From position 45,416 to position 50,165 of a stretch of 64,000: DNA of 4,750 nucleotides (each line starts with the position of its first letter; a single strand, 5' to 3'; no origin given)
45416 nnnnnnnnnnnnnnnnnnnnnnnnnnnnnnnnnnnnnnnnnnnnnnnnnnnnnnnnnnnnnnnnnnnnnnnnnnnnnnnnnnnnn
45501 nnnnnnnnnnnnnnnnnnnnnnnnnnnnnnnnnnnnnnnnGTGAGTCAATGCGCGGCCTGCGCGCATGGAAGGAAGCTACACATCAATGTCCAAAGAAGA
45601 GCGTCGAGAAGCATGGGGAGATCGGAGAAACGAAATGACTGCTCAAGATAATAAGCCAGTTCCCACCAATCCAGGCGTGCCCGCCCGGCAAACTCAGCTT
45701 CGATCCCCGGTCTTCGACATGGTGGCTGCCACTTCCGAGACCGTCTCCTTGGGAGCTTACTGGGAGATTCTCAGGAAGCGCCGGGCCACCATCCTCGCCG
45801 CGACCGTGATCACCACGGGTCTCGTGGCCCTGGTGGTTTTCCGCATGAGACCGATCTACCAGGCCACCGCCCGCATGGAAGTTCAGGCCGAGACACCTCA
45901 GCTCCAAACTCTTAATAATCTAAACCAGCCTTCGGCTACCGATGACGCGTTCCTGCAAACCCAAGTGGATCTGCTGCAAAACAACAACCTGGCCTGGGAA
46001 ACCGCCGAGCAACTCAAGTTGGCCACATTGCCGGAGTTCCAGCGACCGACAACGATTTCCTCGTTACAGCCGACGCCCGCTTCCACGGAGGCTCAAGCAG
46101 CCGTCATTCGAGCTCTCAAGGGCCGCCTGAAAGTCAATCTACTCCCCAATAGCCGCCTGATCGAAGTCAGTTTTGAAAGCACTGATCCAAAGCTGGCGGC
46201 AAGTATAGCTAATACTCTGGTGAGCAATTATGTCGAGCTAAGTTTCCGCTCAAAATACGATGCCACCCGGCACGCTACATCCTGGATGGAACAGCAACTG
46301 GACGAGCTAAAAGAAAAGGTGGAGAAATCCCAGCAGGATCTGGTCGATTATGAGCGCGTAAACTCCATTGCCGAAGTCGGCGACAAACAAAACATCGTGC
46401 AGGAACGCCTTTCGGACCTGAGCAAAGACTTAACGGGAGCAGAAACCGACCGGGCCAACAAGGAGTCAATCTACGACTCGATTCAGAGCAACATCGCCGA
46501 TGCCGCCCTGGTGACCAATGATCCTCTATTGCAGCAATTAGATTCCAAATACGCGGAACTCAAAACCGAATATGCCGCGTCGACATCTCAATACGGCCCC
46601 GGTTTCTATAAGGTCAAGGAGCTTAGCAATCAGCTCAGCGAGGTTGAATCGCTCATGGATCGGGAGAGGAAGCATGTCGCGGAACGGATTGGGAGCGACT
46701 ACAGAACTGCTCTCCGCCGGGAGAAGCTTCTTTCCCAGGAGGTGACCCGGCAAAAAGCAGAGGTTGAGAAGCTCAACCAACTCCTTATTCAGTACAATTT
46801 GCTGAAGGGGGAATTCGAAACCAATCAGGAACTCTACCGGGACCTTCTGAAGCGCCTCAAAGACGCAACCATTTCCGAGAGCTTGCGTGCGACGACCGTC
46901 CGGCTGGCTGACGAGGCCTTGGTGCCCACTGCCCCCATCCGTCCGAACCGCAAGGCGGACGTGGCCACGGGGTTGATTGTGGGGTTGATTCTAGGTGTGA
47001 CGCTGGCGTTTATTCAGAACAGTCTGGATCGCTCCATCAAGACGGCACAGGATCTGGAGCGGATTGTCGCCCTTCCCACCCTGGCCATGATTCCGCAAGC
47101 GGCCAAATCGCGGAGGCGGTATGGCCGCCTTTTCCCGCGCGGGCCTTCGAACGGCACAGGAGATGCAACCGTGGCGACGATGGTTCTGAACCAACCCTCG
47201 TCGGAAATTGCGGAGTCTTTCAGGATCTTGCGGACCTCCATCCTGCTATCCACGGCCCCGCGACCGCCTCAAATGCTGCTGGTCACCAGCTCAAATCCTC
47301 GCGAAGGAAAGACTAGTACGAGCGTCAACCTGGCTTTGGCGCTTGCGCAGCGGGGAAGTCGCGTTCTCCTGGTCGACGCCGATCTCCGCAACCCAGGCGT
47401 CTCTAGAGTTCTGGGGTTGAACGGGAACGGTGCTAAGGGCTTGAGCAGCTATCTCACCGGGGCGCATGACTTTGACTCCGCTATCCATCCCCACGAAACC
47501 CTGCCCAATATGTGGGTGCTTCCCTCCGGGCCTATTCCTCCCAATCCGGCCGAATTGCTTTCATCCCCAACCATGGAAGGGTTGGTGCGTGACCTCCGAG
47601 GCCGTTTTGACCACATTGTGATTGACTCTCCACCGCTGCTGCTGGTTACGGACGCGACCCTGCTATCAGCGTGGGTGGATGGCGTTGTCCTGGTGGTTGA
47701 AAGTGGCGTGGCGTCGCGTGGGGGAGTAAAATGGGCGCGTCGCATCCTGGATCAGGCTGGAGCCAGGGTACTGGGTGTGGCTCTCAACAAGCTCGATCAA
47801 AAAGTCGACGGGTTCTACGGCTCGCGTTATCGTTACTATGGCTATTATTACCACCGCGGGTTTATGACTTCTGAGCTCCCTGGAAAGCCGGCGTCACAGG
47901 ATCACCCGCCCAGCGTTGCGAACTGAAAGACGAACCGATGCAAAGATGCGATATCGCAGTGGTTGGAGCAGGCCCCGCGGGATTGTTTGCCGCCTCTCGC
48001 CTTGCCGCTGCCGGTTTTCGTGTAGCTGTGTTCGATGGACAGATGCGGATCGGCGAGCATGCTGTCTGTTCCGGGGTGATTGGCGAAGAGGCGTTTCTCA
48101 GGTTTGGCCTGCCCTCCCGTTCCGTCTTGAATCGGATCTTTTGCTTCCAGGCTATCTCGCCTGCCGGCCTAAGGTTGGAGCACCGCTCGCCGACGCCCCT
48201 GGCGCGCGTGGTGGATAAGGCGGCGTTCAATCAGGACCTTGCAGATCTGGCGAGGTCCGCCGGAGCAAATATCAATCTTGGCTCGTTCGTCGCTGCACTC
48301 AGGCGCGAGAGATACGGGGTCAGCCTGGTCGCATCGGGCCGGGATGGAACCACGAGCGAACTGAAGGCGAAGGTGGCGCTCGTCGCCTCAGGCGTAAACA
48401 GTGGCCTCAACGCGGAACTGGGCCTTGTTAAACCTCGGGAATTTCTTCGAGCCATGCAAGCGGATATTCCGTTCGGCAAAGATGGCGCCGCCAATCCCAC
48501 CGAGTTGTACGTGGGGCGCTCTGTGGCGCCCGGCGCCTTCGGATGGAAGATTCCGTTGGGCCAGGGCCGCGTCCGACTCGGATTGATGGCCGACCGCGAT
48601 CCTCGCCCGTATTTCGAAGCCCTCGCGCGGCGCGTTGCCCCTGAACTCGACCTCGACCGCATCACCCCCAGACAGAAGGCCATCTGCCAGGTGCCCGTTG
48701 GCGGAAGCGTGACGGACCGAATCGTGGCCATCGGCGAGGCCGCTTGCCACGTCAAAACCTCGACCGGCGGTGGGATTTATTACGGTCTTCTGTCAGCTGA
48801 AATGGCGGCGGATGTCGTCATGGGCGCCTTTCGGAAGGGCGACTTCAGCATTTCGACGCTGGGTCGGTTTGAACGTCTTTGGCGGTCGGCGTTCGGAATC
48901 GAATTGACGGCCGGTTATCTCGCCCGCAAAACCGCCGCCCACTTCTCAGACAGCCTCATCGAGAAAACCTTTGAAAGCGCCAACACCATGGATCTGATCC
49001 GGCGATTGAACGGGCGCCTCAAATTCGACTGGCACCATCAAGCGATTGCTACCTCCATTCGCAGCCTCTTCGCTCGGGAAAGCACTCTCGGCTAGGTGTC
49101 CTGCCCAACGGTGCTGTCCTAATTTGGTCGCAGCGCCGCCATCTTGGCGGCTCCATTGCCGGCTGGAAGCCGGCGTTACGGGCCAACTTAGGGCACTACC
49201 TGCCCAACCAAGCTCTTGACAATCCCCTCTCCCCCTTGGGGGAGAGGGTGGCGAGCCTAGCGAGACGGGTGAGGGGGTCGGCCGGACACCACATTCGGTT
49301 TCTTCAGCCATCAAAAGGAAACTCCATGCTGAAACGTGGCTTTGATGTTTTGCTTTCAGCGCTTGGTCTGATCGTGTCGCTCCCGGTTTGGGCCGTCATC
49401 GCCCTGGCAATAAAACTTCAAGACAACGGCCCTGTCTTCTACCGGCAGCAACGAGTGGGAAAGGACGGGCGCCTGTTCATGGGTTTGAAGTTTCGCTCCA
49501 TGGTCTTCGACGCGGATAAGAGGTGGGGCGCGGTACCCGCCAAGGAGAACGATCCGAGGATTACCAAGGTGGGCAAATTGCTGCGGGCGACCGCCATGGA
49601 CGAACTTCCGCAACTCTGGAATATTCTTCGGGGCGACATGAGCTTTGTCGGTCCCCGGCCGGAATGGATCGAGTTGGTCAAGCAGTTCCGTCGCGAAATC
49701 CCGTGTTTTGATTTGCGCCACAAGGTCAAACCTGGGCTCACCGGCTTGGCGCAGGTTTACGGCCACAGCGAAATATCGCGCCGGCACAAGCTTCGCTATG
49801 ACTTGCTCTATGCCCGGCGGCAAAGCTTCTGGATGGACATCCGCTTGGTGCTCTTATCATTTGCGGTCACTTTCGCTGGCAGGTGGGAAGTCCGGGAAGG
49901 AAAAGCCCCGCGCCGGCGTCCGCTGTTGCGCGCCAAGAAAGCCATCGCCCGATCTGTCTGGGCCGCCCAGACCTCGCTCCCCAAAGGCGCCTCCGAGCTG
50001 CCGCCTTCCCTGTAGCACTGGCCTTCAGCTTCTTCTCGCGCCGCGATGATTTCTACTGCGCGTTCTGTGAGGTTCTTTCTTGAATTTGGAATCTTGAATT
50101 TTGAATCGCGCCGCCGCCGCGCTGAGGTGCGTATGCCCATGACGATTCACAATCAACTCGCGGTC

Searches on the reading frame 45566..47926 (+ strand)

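Call 9: search_protein_families(library=pfam, proteins=[window:45566-47926:+], max_evalue=0.01)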
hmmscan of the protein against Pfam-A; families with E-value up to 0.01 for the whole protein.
window:45566-47926:+ (786 aa): 7 families
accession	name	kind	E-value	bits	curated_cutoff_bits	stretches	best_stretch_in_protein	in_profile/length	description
PF13807.11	GNVR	-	4.6e-12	46.1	27.7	1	413-485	9-81/82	G-rich domain on putative tyrosine kinase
PF13614.12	AAA_31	-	8.4e-12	45.8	27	1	581-722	14-158/177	AAA domain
PF10609.15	ParA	-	1.6e-09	38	27.1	1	570-741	5-173/246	NUBPL iron-transfer P-loop NTPase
PF02706.20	Wzz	-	1.3e-08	35.5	25.5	1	59-149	2-90/91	Chain length determinant protein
PF01656.29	CbiA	-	6.5e-08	33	25.4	1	580-640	10-69/125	CobQ/CobB/MinD/ParA nucleotide binding domain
PF13500.12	AAA_26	-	0.002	18.5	27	0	695-745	119-169/198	AAA domain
PF09140.17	MipZ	-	0.0024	17.6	20.7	0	580-616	12-48/262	ATPase MipZ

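Call 38: search_protein_families(library=ncbifam, proteins=[window:45566-47923:+], max_evalue=0.001)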
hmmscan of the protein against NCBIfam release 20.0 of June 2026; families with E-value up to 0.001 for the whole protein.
window:45566-47923:+ (786 aa): 18 families
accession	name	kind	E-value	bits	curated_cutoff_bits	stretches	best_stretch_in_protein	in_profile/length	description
TIGR01005.1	eps_transp_fam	subfamily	4.6e-79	266.5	411.7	1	60-761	4-736/754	exopolysaccharide transport protein family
NF007350.0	PRK09841.1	equivalog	1.6e-56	191.9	1248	1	353-763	316-723/726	tyrosine-protein kinase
NF008568.0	PRK11519.1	equivalog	3e-55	187.7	1068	1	372-763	334-716/720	tyrosine-protein kinase Wzc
TIGR01007.1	eps_fam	subfamily_domain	7.1e-54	182.4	108.05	1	550-759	1-204/204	polysaccharide biosynthesis tyrosine autokinase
TIGR03017.1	EpsF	equivalog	1.1e-53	182.5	422.75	1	68-509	9-443/444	chain length determinant protein EpsF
TIGR03018.1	pepcterm_TyrKin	hypoth_equivalog_domain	7.4e-41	139.8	230.65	1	540-739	3-205/207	XrtA-associated tyrosine autokinase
TIGR03007.1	pepcterm_ChnLen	equivalog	1.2e-35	122.7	278.85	1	64-518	5-469/498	XrtA system polysaccharide chain length determinant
TIGR03029.1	EpsG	equivalog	5.9e-32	110.9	313.8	1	542-741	77-273/274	chain length determinant protein tyrosine kinase EpsG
TIGR01969.1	minD_arch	subfamily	1.1e-14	54.2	201.75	1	573-745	5-172/251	cell division ATPase MinD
TIGR01006.1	polys_exp_MPA1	subfamily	9.6e-13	48.1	296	1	431-512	143-224/226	CspC family polysaccharide chain length determinant protein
TIGR01968.1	minD_bact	equivalog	6.5e-12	45.3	212.9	1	570-690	3-121/261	septum site-determining protein MinD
NF041546.1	ParA_partition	equivalog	5.6e-08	32.6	180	1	581-606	12-37/203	ParA family partition ATPase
NF047398.1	AAA_KGGVGR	domain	5.8e-08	33.3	90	1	581-637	15-72/190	KGGVGR-motif variant AAA ATPase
NF041864.1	EpsV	equivalog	1.2e-07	30.6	800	0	449-508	421-480/484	PCP family exopolysaccharide biosynthesis protein EpsV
NF008669.0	PRK11670.1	equivalog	1.8e-07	30.4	348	1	571-619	110-158/369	iron-sulfur cluster carrier protein ApbC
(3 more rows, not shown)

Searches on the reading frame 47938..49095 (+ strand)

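Call 45: search_protein_families(library=pfam, proteins=[window:47938-49095:+], max_evalue=0.0001)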
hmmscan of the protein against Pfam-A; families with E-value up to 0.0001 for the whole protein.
window:47938-49095:+ (385 aa): 8 families
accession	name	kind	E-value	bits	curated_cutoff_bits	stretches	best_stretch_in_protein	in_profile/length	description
PF01266.30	DAO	-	1.2e-10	42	27.9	2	5-42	1-38/353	FAD dependent oxidoreductase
PF01494.25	FAD_binding_3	-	5.1e-09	36.2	22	1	4-164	2-170/349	FAD binding domain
PF07992.20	Pyr_redox_2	-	1.3e-07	31.8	26.1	1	5-153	2-109/291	Pyridine nucleotide-disulphide oxidoreductase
PF13450.12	NAD_binding_8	-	3.8e-07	30.7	21.9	1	8-42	1-35/68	NAD(P)-binding Rossmann-like domain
PF03486.20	HI0933_like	-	4.9e-07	29.9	50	1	5-46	2-43/244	HI0933-like protein Rossmann domain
PF01946.23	Thi4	-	1.9e-05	24.4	26.2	1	4-46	18-61/235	Thi4 family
PF12831.13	FAD_oxidored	-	2.1e-05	24.5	27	1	5-152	1-145/416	FAD dependent oxidoreductase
PF00890.30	FAD_binding_2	-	4.3e-05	23.3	20.4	1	5-46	1-42/414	FAD binding domain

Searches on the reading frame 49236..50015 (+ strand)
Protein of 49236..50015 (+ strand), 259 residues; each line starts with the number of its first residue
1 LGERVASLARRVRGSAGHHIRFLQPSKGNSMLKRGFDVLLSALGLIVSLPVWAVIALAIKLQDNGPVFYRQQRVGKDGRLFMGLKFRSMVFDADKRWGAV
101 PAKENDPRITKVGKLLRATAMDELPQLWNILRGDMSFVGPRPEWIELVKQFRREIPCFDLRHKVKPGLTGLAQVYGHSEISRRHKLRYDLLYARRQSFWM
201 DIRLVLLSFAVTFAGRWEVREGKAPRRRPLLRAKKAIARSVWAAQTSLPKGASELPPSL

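Call 45: search_protein_families(library=pfam, proteins=[window:49236-50015:+], max_evalue=0.0001)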
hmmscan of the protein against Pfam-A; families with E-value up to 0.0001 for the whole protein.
window:49236-50015:+ (259 aa): 1 family
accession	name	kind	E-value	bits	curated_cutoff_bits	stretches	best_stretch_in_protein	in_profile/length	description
PF02397.22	Bac_transf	-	8.9e-65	218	27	1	33-213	1-178/179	Bacterial sugar transferase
